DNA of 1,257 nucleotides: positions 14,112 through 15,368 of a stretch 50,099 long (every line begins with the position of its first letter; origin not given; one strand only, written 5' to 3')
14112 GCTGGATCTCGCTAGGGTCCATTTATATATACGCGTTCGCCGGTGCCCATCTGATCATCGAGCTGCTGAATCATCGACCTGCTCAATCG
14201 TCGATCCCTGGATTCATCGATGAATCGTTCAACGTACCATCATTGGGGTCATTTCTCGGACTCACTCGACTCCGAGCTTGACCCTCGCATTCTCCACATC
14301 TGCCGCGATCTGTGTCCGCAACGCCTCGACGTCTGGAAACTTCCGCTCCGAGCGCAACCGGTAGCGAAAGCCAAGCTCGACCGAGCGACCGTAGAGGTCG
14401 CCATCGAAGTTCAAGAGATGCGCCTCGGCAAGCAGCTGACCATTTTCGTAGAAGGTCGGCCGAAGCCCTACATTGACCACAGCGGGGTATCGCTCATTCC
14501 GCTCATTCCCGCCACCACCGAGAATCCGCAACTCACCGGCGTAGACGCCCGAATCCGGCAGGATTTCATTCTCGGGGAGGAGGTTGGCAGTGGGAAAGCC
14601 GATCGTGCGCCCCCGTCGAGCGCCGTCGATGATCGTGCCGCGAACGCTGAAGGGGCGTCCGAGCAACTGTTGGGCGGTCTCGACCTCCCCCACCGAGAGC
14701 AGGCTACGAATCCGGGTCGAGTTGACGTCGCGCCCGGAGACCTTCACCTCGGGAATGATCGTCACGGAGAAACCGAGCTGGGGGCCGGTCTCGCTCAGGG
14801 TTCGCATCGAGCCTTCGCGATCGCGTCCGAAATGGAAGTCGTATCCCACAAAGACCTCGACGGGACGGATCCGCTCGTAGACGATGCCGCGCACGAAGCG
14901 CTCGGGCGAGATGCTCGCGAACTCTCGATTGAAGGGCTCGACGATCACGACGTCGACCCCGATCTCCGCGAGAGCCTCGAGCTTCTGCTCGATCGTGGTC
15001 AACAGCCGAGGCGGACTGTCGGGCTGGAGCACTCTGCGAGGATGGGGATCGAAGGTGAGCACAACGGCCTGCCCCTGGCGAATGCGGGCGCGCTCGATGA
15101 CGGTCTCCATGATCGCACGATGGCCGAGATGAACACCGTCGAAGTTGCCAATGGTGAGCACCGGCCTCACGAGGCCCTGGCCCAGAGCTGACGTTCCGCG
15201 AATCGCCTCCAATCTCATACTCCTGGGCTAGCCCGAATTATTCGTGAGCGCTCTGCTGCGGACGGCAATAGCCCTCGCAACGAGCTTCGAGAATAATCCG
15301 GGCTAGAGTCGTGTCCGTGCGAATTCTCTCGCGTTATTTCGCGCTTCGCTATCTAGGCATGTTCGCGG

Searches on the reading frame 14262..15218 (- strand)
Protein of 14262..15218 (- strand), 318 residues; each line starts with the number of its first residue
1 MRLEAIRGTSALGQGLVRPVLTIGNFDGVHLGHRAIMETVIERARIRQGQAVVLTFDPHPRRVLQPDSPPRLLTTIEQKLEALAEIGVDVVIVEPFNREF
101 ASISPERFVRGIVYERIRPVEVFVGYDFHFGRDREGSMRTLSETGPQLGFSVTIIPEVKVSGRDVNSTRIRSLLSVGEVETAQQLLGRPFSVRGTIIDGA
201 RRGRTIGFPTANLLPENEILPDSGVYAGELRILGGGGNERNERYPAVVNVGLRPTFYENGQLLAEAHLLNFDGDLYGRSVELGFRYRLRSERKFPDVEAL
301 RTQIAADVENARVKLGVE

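Call 20: find_homologous_proteins(query=window:14262-15218:-)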
Query window:14262-15218:- (318 aa): 7985 proteins with E <= 0.001 among 8000 candidates; the best 120 are listed.
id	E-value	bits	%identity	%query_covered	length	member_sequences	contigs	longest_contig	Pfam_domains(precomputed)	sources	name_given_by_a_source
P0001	2.5e-199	679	98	100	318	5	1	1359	PF01687.24,PF06574.19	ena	-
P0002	2.2e-177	607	88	99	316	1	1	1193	PF01687.24,PF06574.19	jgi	jgi:riboflavin kinase/FMN adenylyltransferase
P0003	5.2e-149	514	75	97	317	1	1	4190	PF01687.24,PF06574.19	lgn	-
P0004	1.8e-146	505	75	98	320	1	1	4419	PF01687.24,PF06574.19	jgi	jgi:riboflavin kinase/FMN adenylyltransferase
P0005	8.6e-146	503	75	98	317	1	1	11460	PF01687.24,PF06574.19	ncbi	-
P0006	2.0e-144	499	77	92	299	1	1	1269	PF01687.24,PF06574.19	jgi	-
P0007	3.7e-139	481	71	99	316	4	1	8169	PF01687.24,PF06574.19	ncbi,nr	ncbi:MAG: bifunctional riboflavin kinase/FAD synthetase [Deltaproteobacteria bacterium]|nr:bifunctio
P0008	7.9e-139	480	70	99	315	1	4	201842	PF01687.24,PF06574.19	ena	-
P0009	8.3e-139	480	70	99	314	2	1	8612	PF01687.24,PF06574.19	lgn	-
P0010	9.8e-138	477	72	97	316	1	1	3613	PF01687.24,PF06574.19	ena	-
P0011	1.7e-137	476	71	98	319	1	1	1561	PF01687.24,PF06574.19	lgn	-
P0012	1.9e-137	476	70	98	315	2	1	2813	PF01687.24,PF06574.19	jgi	jgi:riboflavin kinase/FMN adenylyltransferase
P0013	4.1e-137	475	70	98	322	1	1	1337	PF01687.24,PF06574.19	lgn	-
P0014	7.7e-137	474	69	99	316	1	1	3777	PF01687.24,PF06574.19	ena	-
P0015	1.3e-136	473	69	99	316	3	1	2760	PF01687.24,PF06574.19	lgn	-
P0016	5.6e-136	471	71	99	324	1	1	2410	PF01687.24,PF06574.19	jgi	jgi:riboflavin kinase/FMN adenylyltransferase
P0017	6.0e-136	471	69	99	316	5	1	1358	PF01687.24,PF06574.19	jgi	jgi:riboflavin kinase/FMN adenylyltransferase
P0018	8.0e-136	470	68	99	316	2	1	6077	PF01687.24,PF06574.19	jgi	jgi:riboflavin kinase/FMN adenylyltransferase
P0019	2.0e-135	469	68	99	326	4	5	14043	PF01687.24,PF06574.19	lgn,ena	-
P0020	3.0e-135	468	69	98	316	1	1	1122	PF01687.24,PF06574.19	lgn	-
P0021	3.7e-135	468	69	99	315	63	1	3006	PF01687.24,PF06574.19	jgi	-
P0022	5.0e-135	468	66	99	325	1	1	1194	PF01687.24,PF06574.19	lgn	-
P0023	5.6e-135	467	68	98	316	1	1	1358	PF01687.24,PF06574.19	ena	-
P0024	6.2e-134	464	68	98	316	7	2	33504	PF01687.24,PF06574.19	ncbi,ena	-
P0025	6.9e-134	464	68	99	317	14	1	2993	PF01687.24,PF06574.19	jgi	jgi:riboflavin kinase/FMN adenylyltransferase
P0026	8.3e-134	464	67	99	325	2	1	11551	PF01687.24,PF06574.19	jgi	jgi:riboflavin kinase/FMN adenylyltransferase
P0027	8.6e-134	464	68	98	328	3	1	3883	PF01687.24,PF06574.19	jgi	-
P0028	1.5e-133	463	69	99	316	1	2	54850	PF01687.24,PF06574.19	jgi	jgi:riboflavin kinase/FMN adenylyltransferase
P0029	2.3e-133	462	68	99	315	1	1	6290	PF01687.24,PF06574.19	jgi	jgi:riboflavin kinase / FMN adenylyltransferase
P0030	3.0e-133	462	68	99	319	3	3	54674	PF01687.24,PF06574.19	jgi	-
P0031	3.9e-133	461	76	88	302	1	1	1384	PF01687.24,PF06574.19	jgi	jgi:riboflavin kinase/FMN adenylyltransferase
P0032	5.4e-133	461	67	99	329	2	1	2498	PF01687.24,PF06574.19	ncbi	-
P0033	7.5e-133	461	67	99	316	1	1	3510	PF01687.24,PF06574.19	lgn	-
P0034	9.1e-133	460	68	99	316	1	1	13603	PF01687.24,PF06574.19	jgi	jgi:riboflavin kinase/FMN adenylyltransferase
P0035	2.6e-132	459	66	98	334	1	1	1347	PF01687.24,PF06574.19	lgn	-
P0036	7.7e-132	457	67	99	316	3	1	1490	PF01687.24,PF06574.19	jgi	jgi:riboflavin kinase/FMN adenylyltransferase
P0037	1.6e-131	456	67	99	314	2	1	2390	PF01687.24,PF06574.19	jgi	jgi:riboflavin kinase/FMN adenylyltransferase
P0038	1.7e-131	456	67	98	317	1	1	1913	PF01687.24,PF06574.19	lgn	-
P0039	2.6e-131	455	67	99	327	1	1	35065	PF01687.24,PF06574.19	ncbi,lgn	-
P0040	3.3e-131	455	68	99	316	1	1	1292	PF01687.24,PF06574.19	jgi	jgi:riboflavin kinase/FMN adenylyltransferase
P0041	5.2e-131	454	70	93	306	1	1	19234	PF01687.24,PF06574.19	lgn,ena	-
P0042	8.0e-131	454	68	99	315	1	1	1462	PF01687.24,PF06574.19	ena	-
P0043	3.5e-130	452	66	98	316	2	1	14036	PF01687.24,PF06574.19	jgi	jgi:riboflavin kinase/FMN adenylyltransferase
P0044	5.2e-130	451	67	99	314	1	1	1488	PF01687.24,PF06574.19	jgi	jgi:riboflavin kinase/FMN adenylyltransferase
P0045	7.2e-130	451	67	99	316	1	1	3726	PF01687.24,PF06574.19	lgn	-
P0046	8.0e-130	451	64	99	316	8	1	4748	PF01687.24,PF06574.19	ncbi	-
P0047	1.2e-129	450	65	99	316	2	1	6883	PF01687.24,PF06574.19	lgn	-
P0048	1.7e-129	449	65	99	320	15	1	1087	PF01687.24,PF06574.19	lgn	-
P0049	1.9e-129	449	64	95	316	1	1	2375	PF01687.24,PF06574.19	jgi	jgi:riboflavin kinase/FMN adenylyltransferase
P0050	3.5e-129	448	67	99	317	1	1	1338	PF01687.24,PF06574.19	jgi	jgi:riboflavin kinase/FMN adenylyltransferase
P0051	3.6e-129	448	65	97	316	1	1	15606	PF01687.24,PF06574.19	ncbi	-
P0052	4.0e-129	448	66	99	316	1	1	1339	PF01687.24,PF06574.19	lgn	-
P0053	5.5e-129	448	67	96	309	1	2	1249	PF01687.24,PF06574.19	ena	-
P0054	9.9e-129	447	67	99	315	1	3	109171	PF01687.24,PF06574.19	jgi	jgi:riboflavin kinase/FMN adenylyltransferase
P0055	1.2e-128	447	67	99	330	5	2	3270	PF01687.24,PF06574.19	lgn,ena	-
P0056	2.6e-128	446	64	99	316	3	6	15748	PF01687.24,PF06574.19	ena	-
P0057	2.9e-128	445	67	97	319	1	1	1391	PF01687.24,PF06574.19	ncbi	-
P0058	3.1e-128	445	65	98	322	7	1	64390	PF01687.24,PF06574.19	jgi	jgi:riboflavin kinase/FMN adenylyltransferase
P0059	3.3e-128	445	66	99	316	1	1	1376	PF01687.24,PF06574.19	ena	-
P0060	4.8e-128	445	64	99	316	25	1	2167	PF01687.24,PF06574.19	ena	-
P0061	5.3e-128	445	65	99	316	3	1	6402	PF01687.24,PF06574.19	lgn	-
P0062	7.8e-128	444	65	99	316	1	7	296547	PF01687.24,PF06574.19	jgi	jgi:riboflavin kinase/FMN adenylyltransferase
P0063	8.8e-128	444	65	99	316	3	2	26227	PF01687.24,PF06574.19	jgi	-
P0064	1.1e-127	444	65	98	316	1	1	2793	PF01687.24,PF06574.19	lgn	-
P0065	1.3e-127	443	65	98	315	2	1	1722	PF01687.24,PF06574.19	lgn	-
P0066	1.3e-127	443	66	98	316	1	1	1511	PF01687.24,PF06574.19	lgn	-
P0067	1.4e-127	443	63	99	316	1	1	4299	PF01687.24,PF06574.19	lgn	-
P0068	1.6e-127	443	65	99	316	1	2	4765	PF01687.24,PF06574.19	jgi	jgi:riboflavin kinase/FMN adenylyltransferase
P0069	2.1e-127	443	64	98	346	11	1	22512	PF01687.24,PF06574.19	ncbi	ncbi:MAG: bifunctional riboflavin kinase/FAD synthetase [Myxococcota bacterium]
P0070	2.5e-127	442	66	99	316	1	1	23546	PF01687.24,PF06574.19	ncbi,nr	ncbi:MAG: bifunctional riboflavin kinase/FAD synthetase [Proteobacteria bacterium]|nr:bifunctional r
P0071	2.7e-127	442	67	99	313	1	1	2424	PF01687.24,PF06574.19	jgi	jgi:riboflavin kinase/FMN adenylyltransferase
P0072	3.7e-127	442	66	96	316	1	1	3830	PF01687.24,PF06574.19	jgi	jgi:riboflavin kinase/FMN adenylyltransferase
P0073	3.7e-127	442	67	98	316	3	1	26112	PF01687.24,PF06574.19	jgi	jgi:riboflavin kinase/FMN adenylyltransferase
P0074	4.0e-127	442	63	99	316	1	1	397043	PF01687.24,PF06574.19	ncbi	-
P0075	5.6e-127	441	65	98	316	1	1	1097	PF01687.24,PF06574.19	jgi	jgi:riboflavin kinase/FMN adenylyltransferase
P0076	6.1e-127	441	65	99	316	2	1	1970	PF01687.24,PF06574.19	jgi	jgi:riboflavin kinase/FMN adenylyltransferase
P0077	6.1e-127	441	65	97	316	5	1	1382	PF01687.24,PF06574.19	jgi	jgi:riboflavin kinase/FMN adenylyltransferase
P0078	6.2e-127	441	66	95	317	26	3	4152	PF01687.24,PF06574.19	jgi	jgi:riboflavin kinase/FMN adenylyltransferase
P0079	6.4e-127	441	63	99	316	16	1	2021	PF01687.24,PF06574.19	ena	-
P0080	6.8e-127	441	64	98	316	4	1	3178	PF01687.24,PF06574.19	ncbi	-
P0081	7.1e-127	441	65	97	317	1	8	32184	PF01687.24,PF06574.19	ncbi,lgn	-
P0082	7.6e-127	441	64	99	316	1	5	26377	PF01687.24,PF06574.19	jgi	jgi:riboflavin kinase/FMN adenylyltransferase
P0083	8.3e-127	441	67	97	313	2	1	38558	PF01687.24,PF06574.19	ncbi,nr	ncbi:MAG: bifunctional riboflavin kinase/FAD synthetase [Proteobacteria bacterium]|nr:bifunctional r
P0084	1.3e-126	440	63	99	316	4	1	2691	PF01687.24,PF06574.19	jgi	-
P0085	2.2e-126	439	63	99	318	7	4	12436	PF01687.24,PF06574.19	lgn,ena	-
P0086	2.2e-126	439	65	98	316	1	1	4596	PF01687.24,PF01467.33,PF06574.19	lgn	-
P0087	3.2e-126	439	64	98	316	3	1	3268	PF01687.24,PF06574.19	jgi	jgi:riboflavin kinase/FMN adenylyltransferase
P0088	3.3e-126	439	64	98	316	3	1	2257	PF01687.24,PF06574.19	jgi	jgi:riboflavin kinase/FMN adenylyltransferase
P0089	4.1e-126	438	64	99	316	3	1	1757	PF01687.24,PF06574.19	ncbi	-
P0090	5.8e-126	438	65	97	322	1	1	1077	PF01687.24,PF06574.19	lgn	-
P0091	5.8e-126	438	64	99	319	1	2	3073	PF01687.24,PF06574.19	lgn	-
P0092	6.8e-126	438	65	98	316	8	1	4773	PF01687.24,PF06574.19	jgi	-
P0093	9.0e-126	437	65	97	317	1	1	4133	PF01687.24,PF06574.19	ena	-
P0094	9.8e-126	437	65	99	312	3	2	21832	PF01687.24,PF06574.19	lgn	-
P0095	1.0e-125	437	66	98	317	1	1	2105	PF01687.24,PF06574.19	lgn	-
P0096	1.2e-125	437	66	98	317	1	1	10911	PF01687.24,PF06574.19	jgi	-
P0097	1.2e-125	437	67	93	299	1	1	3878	PF01687.24,PF06574.19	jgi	jgi:riboflavin kinase/FMN adenylyltransferase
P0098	1.4e-125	437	66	95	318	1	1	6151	PF01687.24,PF06574.19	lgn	-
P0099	1.5e-125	437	64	98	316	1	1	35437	PF01687.24,PF06574.19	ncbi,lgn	-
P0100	1.5e-125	436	63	99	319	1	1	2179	PF01687.24,PF06574.19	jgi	jgi:riboflavin kinase/FMN adenylyltransferase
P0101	1.6e-125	436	65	98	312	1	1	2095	PF01687.24,PF06574.19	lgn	-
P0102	2.3e-125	436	64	99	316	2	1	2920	PF01687.24,PF06574.19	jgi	jgi:riboflavin kinase/FMN adenylyltransferase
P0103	2.3e-125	436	62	99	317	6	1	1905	PF01687.24,PF06574.19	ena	-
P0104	2.3e-125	436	65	99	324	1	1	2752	PF01687.24,PF06574.19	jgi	jgi:riboflavin kinase/FMN adenylyltransferase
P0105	2.5e-125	436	63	98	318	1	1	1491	PF01687.24,PF06574.19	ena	-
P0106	2.6e-125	436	65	97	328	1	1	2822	PF01687.24,PF06574.19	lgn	-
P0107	2.7e-125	436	66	98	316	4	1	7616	PF01687.24,PF06574.19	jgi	jgi:riboflavin kinase/FMN adenylyltransferase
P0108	2.8e-125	436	67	96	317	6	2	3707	PF01687.24,PF06574.19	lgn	-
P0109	3.8e-125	435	66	98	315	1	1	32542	PF01687.24,PF06574.19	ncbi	-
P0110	4.0e-125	435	62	99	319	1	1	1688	PF01687.24,PF06574.19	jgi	jgi:riboflavin kinase/FMN adenylyltransferase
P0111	4.2e-125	435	64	98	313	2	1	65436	PF01687.24,PF06574.19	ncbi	ncbi:MAG: bifunctional riboflavin kinase/FAD synthetase [Myxococcota bacterium]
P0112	5.1e-125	435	63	99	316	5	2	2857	PF01687.24,PF06574.19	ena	-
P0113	5.4e-125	435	64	97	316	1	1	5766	PF01687.24,PF06574.19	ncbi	ncbi:MAG: bifunctional riboflavin kinase/FAD synthetase [Myxococcota bacterium]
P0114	6.3e-125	434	64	99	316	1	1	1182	PF01687.24,PF06574.19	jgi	jgi:riboflavin kinase/FMN adenylyltransferase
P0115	7.8e-125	434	63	98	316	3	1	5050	PF01687.24,PF06574.19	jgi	-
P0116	7.8e-125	434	63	98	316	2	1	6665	PF01687.24,PF06574.19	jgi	-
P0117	7.9e-125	434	61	99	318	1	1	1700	PF01687.24,PF06574.19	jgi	jgi:riboflavin kinase/FMN adenylyltransferase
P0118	9.0e-125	434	62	99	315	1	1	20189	PF01687.24,PF06574.19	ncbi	-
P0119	1.0e-124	434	64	97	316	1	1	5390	PF01687.24,PF06574.19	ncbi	-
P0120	1.3e-124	433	64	98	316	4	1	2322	PF01687.24,PF06574.19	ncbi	-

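Call 21: find_encoding_contigs(protein=P0001, flank=3000, max_places=3)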
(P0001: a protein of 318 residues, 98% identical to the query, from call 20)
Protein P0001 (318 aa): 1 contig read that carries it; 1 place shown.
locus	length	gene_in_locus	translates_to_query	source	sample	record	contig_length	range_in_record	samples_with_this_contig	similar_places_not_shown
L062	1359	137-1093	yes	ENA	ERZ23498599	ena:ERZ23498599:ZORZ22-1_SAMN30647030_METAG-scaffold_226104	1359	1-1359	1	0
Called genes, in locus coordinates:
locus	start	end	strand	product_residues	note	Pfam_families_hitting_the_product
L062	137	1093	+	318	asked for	PF06574:FAD_syn, PF01687:Flavokinase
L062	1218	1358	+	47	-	?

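Call 22: find_encoding_contigs(protein=P0002, flank=3000, max_places=3)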
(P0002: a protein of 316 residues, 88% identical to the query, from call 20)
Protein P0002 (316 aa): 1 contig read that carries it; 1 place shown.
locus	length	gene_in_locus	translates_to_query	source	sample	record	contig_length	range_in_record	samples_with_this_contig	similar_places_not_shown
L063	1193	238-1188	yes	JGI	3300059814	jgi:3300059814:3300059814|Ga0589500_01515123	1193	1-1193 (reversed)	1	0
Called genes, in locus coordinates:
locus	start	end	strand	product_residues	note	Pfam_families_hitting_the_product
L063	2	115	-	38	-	?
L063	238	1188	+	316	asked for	PF06574:FAD_syn, PF01687:Flavokinase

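Call 23: find_encoding_contigs(protein=P0005, flank=3000, max_places=3)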
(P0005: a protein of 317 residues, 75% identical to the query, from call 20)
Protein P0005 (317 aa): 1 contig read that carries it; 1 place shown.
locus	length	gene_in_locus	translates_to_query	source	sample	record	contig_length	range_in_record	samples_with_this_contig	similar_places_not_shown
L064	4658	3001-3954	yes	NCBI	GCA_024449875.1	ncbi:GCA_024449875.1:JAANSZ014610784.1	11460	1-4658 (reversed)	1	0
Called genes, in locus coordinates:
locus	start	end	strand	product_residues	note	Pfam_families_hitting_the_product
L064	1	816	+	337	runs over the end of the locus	PF01145:Band_7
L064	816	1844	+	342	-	PF01145:Band_7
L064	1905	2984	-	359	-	PF03739:LptF_LptG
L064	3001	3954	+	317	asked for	PF06574:FAD_syn, PF01687:Flavokinase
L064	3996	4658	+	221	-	?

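Call 24: find_encoding_contigs(protein=P0003, flank=3000, max_places=3)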
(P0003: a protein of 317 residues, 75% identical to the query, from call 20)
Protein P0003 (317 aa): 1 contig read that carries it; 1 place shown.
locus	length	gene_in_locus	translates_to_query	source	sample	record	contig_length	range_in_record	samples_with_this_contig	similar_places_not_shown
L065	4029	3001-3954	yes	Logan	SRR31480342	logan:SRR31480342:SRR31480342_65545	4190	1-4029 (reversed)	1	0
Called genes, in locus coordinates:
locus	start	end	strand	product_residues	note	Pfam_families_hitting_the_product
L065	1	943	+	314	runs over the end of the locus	PF01145:Band_7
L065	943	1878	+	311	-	PF01145:Band_7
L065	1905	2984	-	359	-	PF03739:LptF_LptG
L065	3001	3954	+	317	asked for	PF06574:FAD_syn, PF01687:Flavokinase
